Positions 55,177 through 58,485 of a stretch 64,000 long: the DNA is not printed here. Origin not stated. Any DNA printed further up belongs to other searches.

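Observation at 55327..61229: Tandem, translationally coupled pair of giant (963 and 1002 aa) single-pass membrane-anchored all-TPR proteins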

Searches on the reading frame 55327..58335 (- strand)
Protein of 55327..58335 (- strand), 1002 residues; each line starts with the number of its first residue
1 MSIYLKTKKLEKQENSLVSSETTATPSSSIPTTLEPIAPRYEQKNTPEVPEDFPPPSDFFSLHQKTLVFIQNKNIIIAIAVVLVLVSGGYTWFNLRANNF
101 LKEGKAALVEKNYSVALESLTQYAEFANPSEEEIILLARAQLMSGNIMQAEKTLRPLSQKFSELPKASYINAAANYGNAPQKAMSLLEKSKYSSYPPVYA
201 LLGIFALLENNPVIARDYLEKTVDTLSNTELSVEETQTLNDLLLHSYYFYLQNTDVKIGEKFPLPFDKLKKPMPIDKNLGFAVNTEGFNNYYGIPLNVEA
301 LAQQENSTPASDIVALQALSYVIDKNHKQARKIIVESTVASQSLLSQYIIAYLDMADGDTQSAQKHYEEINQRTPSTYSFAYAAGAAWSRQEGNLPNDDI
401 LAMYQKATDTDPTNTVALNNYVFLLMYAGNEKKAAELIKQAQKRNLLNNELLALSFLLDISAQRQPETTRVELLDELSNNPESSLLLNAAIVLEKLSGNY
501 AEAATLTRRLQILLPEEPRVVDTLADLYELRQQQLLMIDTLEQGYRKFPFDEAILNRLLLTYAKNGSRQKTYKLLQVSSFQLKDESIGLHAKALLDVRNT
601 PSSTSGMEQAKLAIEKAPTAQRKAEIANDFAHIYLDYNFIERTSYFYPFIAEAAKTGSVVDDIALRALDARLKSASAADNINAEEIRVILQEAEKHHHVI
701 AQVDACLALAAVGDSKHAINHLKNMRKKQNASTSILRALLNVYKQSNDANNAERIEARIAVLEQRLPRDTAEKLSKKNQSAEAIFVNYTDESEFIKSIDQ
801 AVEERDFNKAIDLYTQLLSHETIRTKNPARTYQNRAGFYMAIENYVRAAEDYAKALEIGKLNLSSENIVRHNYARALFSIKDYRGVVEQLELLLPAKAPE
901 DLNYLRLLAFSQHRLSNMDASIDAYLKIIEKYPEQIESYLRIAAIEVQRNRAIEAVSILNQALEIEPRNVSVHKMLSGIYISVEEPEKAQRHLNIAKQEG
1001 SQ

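Call 3: search_protein_families(library=pfam, proteins=[window:55327-58335:-], max_evalue=1)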
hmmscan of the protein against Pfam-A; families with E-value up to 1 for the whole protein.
window:55327-58335:- (1002 aa): 18 families
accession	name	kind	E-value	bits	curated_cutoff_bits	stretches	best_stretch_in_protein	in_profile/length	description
PF14559.12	TPR_19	-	2.6e-18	66.5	25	3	948-994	3-49/68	Tetratricopeptide repeat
PF13428.12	TPR_14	-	1.4e-10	41.2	23.5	1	938-976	3-41/44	Tetratricopeptide repeat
PF25062.1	ARM_TT21_N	-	2.4e-08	34.4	40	1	355-511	38-195/222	Tetratricopeptide repeat protein 21 N-terminal ARM repeat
PF25575.1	TPR_BSK1_C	-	1.7e-07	31.6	42.2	1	776-858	27-106/118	Serine/threonine-protein kinase BSK1-like, TPR repeats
PF13431.12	TPR_17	-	8.3e-07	29.3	24.4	1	404-434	2-32/34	Tetratricopeptide repeat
PF07719.23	TPR_2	-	8.4e-07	29.1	27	1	829-858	1-30/34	Tetratricopeptide repeat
PF25064.1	ARM_TT21_5th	-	0.00028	21.6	27.8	0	914-999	13-101/117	TT21 fifth ARM repeats domain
PF00515.34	TPR_1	-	0.00071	19.7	27.8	1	829-858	1-30/34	Tetratricopeptide repeat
PF13432.12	TPR_16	-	0.0023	18.8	32.7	0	801-858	7-60/65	Tetratricopeptide repeat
PF23914.1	TPR_CcmH_CycH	-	0.0029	17.9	42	2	839-935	60-154/158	Cytochrome c-type biogenesis protein H TPR domain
PF13424.12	TPR_12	-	0.0037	17.9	30.1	2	829-891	3-69/77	Tetratricopeptide repeat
PF10516.15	SHNi-TPR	-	0.068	13.1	21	0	841-858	13-30/38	SHNi-TPR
PF23240.1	HAT_PRP39_N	-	0.082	13.4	27.7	1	901-982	13-94/168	PRP39 N-terminal HAT repeat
PF13181.12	TPR_8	-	0.25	12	25.7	0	937-969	2-34/34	Tetratricopeptide repeat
PF20308.4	TPR-S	-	0.49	11.5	27.6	0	883-938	2-53/102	Tetratricopeptide Repeats-Sensor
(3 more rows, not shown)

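Call 4: search_protein_families(library=ncbifam, proteins=[window:55327-58335:-], max_evalue=1)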
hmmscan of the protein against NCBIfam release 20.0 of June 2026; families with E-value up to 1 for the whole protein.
window:55327-58335:- (1002 aa): 9 families
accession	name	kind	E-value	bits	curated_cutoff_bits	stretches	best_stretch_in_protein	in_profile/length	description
TIGR02917.1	PEP_TPR_lipo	equivalog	3.6e-21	74.8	312.2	3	898-993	597-692/899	XrtA/PEP-CTERM system TPR-repeat protein PrsT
NF040959.1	MamA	equivalog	5.8e-12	45.5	200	2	840-966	82-203/204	magnetosome protein MamA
NF033920.0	C39_PA2778_fam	equivalog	1.6e-09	37.5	150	2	861-997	113-251/255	PA2778 family cysteine peptidase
TIGR02521.1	type_IV_pilW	equivalog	2e-06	27.5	154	3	355-518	42-203/234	type IV pilus biogenesis/stability protein PilW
TIGR02552.1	LcrH_SycD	equivalog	0.0037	17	104.8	1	873-971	24-121/136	SycD/LcrH family type III secretion system chaperone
TIGR00423.1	TIGR00423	subfamily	0.017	14.4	260.25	1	694-751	152-209/310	CofH family radical SAM protein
NF052415.1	T3SS_chap_SctY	equivalog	0.026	15.1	70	1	938-999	8-69/106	type III secretion apparatus assembly chaperone SctY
NF009420.1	PRK12785.1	equivalog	0.082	12.7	197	1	72-108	19-55/161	flagellar basal body-associated protein FliL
TIGR02795.1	tol_pal_ybgF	equivalog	0.26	11.9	90.1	0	793-853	4-63/119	tol-pal system protein YbgF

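Call 8: find_homologous_proteins(query=window:55327-58335:-)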
Query window:55327-58335:- (1002 aa): 5 proteins with E <= 0.001 among 8000 candidates.
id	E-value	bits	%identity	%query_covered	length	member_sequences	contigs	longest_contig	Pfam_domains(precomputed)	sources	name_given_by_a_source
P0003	1.7e-5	41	23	6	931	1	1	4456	PF13431.13,PF23914.2,PF25060.1,PF25062.2,PF13414.13,PF25058.2,PF13176.13,PF12569.15,PF13428.13,PF04733.21,PF25064.2,PF14559.13,PF24575.2,PF13371.13,PF00515.35,PF12895.14,PF13424.13,PF13432.13,PF09295.17,PF13429.13,PF13181.13,PF07719.24,PF13174.13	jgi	-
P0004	1.9e-5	41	24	13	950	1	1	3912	PF25060.1,PF13414.13,PF12569.15,PF09613.17,PF13374.13,PF07721.21,PF24575.2,PF00515.35,PF13424.13,PF13429.13,PF14561.13,PF07719.24,PF13174.13,PF20308.5,PF25063.1,PF13431.13,PF23914.2,PF25062.2,PF25058.2,PF13176.13,PF13428.13,PF25064.2,PF14559.13,PF13371.13,PF12895.14,PF21033.5,PF13432.13,PF09295.17,P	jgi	jgi:putative PEP-CTERM system TPR-repeat lipoprotein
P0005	1.2e-4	39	28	13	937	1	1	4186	PF09976.16,PF25060.1,PF13414.13,PF12569.15,PF09613.17,PF13374.13,PF07721.21,PF24575.2,PF00515.35,PF13424.13,PF28559.1,PF13429.13,PF14561.13,PF07719.24,PF13174.13,PF20308.5,PF25063.1,PF13431.13,PF23914.2,PF25062.2,PF25058.2,PF13176.13,PF13428.13,PF25064.2,PF14559.13,PF13371.13,PF12895.14,PF21033.5,PF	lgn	-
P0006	1.5e-4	38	28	8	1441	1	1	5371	PF05843.21,PF25060.1,PF13414.13,PF12569.15,PF24575.2,PF00515.35,PF13424.13,PF07719.24,PF13174.13,PF25063.1,PF13431.13,PF23914.2,PF25062.2,PF25058.2,PF13176.13,PF13428.13,PF25064.2,PF14559.13,PF13371.13,PF22860.3,PF12895.14,PF21033.5,PF13432.13,PF09295.17,PF13181.13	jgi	jgi:tetratricopeptide (TPR) repeat protein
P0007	6.5e-4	36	25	14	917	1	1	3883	PF25063.1,PF03704.24,PF13431.13,PF23914.2,PF25060.1,PF25062.2,PF13414.13,PF23300.4,PF13176.13,PF13428.13,PF25064.2,PF14559.13,PF24575.2,PF13371.13,PF00515.35,PF12895.14,PF13424.13,PF13432.13,PF13181.13,PF14561.13,PF07719.24,PF13174.13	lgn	-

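Call 34: search_solved_structures(query=A2, max_evalue=0.01)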
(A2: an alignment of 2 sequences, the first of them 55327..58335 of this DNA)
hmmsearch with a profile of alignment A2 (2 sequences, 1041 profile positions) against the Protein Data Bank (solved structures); distinct sequences matched with E-value up to 0.01: 56.
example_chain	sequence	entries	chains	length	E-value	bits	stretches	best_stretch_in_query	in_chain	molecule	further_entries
9qhb_A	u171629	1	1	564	2.6e-28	101.5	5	837-1027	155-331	Engineered tetratricopeptide repeat protein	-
8bu0_A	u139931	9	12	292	1.4e-19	72.5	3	862-1027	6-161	Consensus tetratricopeptide repeat protein | Crystal structure of an 8-repeat consensus TPR superhelix with Zinc. | Monomer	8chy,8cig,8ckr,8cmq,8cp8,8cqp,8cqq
9qhc_A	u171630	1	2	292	6.3e-14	53.9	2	862-1027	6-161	Engineered tetratricopeptide repeat protein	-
8ggd_E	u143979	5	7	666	8e-09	37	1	915-1028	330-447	Peroxisome targeting signal 1 receptor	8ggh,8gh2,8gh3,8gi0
9fef_E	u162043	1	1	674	8.2e-09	36.9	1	915-1028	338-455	Peroxisome targeting signal 1 receptor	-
9gzg_A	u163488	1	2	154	2.1e-08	35.6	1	952-1027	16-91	Engineered CTPR protein with glutamic acids for conductivity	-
8os1_B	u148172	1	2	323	2.1e-08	35.6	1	951-1028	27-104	Peroxisome targeting signal 1 receptor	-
9sfw_B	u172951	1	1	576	6.8e-08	33.9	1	955-1031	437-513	Peroxisomal targeting signal receptor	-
2fo7_A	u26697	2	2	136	1.1e-07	33.3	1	864-1007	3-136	SYNTHETIC CONSENSUS TPR PROTEIN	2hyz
8ch0_A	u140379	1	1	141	1.2e-07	33.1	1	862-1007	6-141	Consensus tetratricopeptide repeat protein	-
9fh0_G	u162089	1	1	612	2.2e-06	28.9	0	956-1022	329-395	Peroxisomal targeting signal receptor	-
6xt9_D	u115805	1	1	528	5.9e-06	27.5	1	894-1008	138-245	Bardet-Biedl syndrome 4 protein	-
2wqh_A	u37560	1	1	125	7.2e-06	27.2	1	905-1014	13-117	CTPR3Y3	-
4eqf_A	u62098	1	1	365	8.5e-06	27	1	950-1026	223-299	PEX5-related protein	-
9f8w_A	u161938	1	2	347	1.9e-05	25.8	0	948-1027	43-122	Peroxisome targeting signal 1 receptor PEX5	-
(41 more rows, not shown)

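Call 51: find_homologous_proteins(query=A6, max_evalue=1e-10)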
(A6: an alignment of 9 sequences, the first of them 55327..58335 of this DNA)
Query A6 (9 sequences) (1002 aa, profile of the alignment): 65 proteins with E <= 1e-10 among 8000 candidates.
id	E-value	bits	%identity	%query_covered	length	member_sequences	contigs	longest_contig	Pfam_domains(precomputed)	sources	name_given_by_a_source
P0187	1.8e-167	578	100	52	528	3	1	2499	PF14559.13,PF25062.2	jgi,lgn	jgi:Tfp pilus assembly protein PilF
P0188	4.6e-53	199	26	11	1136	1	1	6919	PF10602.16,PF05843.21,PF13414.13,PF12569.15,PF23241.2,PF13374.13,PF24575.2,PF25068.3,PF00515.35,PF13424.13,PF28559.1,PF13429.13,PF14561.13,PF07719.24,PF13174.13,PF20308.5,PF25063.1,PF13431.13,PF23914.2,PF25062.2,PF25058.2,PF13176.13,PF13428.13,PF25064.2,PF14559.13,PF10300.16,PF13371.13,PF12895.14,PF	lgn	-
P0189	6.9e-44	169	26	10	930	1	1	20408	PF03704.24,PF14863.13,PF09976.16,PF25060.1,PF13414.13,PF16918.12,PF09613.17,PF23241.2,PF24575.2,PF00515.35,PF13424.13,PF13429.13,PF14561.13,PF07719.24,PF13174.13,PF20308.5,PF25063.1,PF14853.13,PF13431.13,PF23914.2,PF25062.2,PF20225.5,PF25058.2,PF23300.4,PF13176.13,PF13428.13,PF25064.2,PF14559.13,PF1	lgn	-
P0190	7.7e-43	165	27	8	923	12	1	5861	PF09976.16,PF25060.1,PF13414.13,PF09613.17,PF23241.2,PF24575.2,PF00515.35,PF13424.13,PF13429.13,PF14561.13,PF07719.24,PF13174.13,PF13431.13,PF23914.2,PF25062.2,PF25058.2,PF13176.13,PF13428.13,PF25064.2,PF14559.13,PF13371.13,PF12895.14,PF21033.5,PF13432.13,PF13181.13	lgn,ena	-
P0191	1.8e-42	164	22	9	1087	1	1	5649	PF09976.16,PF25060.1,PF13414.13,PF23241.2,PF13374.13,PF24575.2,PF00515.35,PF13424.13,PF13429.13,PF14561.13,PF07719.24,PF13174.13,PF25063.1,PF13431.13,PF23914.2,PF25062.2,PF25058.2,PF13176.13,PF13428.13,PF25064.2,PF14559.13,PF13371.13,PF12895.14,PF21033.5,PF13432.13,PF13181.13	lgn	-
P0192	1.7e-37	147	23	10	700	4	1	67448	PF03704.24,PF09976.16,PF16068.11,PF25060.1,PF13414.13,PF01535.27,PF12569.15,PF13374.13,PF07721.21,PF24575.2,PF00515.35,PF13424.13,PF13429.13,PF14561.13,PF07719.24,PF13174.13,PF20308.5,PF25063.1,PF13431.13,PF23914.2,PF25062.2,PF20225.5,PF13176.13,PF24885.2,PF13428.13,PF04733.21,PF25064.2,PF14559.13,P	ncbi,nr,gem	ncbi:MAG: tetratricopeptide repeat protein [Candidatus Ancaeobacter aquaticus]|nr:tetratricopeptide 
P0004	2.5e-37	147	24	13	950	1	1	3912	PF25060.1,PF13414.13,PF12569.15,PF09613.17,PF13374.13,PF07721.21,PF24575.2,PF00515.35,PF13424.13,PF13429.13,PF14561.13,PF07719.24,PF13174.13,PF20308.5,PF25063.1,PF13431.13,PF23914.2,PF25062.2,PF25058.2,PF13176.13,PF13428.13,PF25064.2,PF14559.13,PF13371.13,PF12895.14,PF21033.5,PF13432.13,PF09295.17,P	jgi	jgi:putative PEP-CTERM system TPR-repeat lipoprotein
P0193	6.4e-37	145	39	4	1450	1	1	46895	PF05843.21,PF25060.1,PF13414.13,PF12569.15,PF13374.13,PF24575.2,PF00515.35,PF13424.13,PF13429.13,PF07719.24,PF25063.1,PF14853.13,PF13431.13,PF23914.2,PF25062.2,PF25058.2,PF13176.13,PF13428.13,PF25064.2,PF14559.13,PF13371.13,PF22860.3,PF12895.14,PF21033.5,PF13432.13,PF09295.17,PF13181.13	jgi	jgi:tetratricopeptide (TPR) repeat protein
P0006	1.4e-36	144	28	8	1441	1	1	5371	PF05843.21,PF25060.1,PF13414.13,PF12569.15,PF24575.2,PF00515.35,PF13424.13,PF07719.24,PF13174.13,PF25063.1,PF13431.13,PF23914.2,PF25062.2,PF25058.2,PF13176.13,PF13428.13,PF25064.2,PF14559.13,PF13371.13,PF22860.3,PF12895.14,PF21033.5,PF13432.13,PF09295.17,PF13181.13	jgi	jgi:tetratricopeptide (TPR) repeat protein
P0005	7.5e-33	132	28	13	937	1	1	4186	PF09976.16,PF25060.1,PF13414.13,PF12569.15,PF09613.17,PF13374.13,PF07721.21,PF24575.2,PF00515.35,PF13424.13,PF28559.1,PF13429.13,PF14561.13,PF07719.24,PF13174.13,PF20308.5,PF25063.1,PF13431.13,PF23914.2,PF25062.2,PF25058.2,PF13176.13,PF13428.13,PF25064.2,PF14559.13,PF13371.13,PF12895.14,PF21033.5,PF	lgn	-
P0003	7.1e-32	129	23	6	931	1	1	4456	PF13431.13,PF23914.2,PF25060.1,PF25062.2,PF13414.13,PF25058.2,PF13176.13,PF12569.15,PF13428.13,PF04733.21,PF25064.2,PF14559.13,PF24575.2,PF13371.13,PF00515.35,PF12895.14,PF13424.13,PF13432.13,PF09295.17,PF13429.13,PF13181.13,PF07719.24,PF13174.13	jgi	-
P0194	2.4e-31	127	27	10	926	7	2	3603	PF09976.16,PF25060.1,PF13414.13,PF12569.15,PF09613.17,PF24575.2,PF00515.35,PF13424.13,PF13429.13,PF14561.13,PF07719.24,PF13174.13,PF20308.5,PF25063.1,PF13431.13,PF23914.2,PF25062.2,PF25058.2,PF13176.13,PF13428.13,PF25064.2,PF14559.13,PF13371.13,PF12895.14,PF21033.5,PF13432.13,PF09295.17,PF13181.13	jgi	jgi:putative PEP-CTERM system TPR-repeat lipoprotein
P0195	2.8e-31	127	21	8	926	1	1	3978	PF09976.16,PF25060.1,PF13414.13,PF12569.15,PF23241.2,PF24575.2,PF00515.35,PF13424.13,PF13429.13,PF14561.13,PF07719.24,PF13174.13,PF14853.13,PF13431.13,PF23914.2,PF25062.2,PF20225.5,PF13176.13,PF13428.13,PF25064.2,PF14559.13,PF13371.13,PF12895.14,PF13432.13,PF13181.13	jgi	-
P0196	8.6e-31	125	43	3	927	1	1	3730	PF14853.13,PF13431.13,PF23914.2,PF25060.1,PF13414.13,PF25058.2,PF13176.13,PF13428.13,PF25064.2,PF14559.13,PF13371.13,PF00515.35,PF12895.14,PF13424.13,PF13432.13,PF09295.17,PF13181.13,PF14561.13,PF07719.24,PF13174.13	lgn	-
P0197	9.1e-30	122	27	9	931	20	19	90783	PF13431.13,PF09976.16,PF23914.2,PF25060.1,PF25062.2,PF13414.13,PF25058.2,PF23300.4,PF09613.17,PF13428.13,PF25064.2,PF14559.13,PF24575.2,PF13371.13,PF00515.35,PF12895.14,PF13424.13,PF13432.13,PF13429.13,PF13181.13,PF14561.13,PF07719.24,PF13174.13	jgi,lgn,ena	jgi:putative PEP-CTERM system TPR-repeat lipoprotein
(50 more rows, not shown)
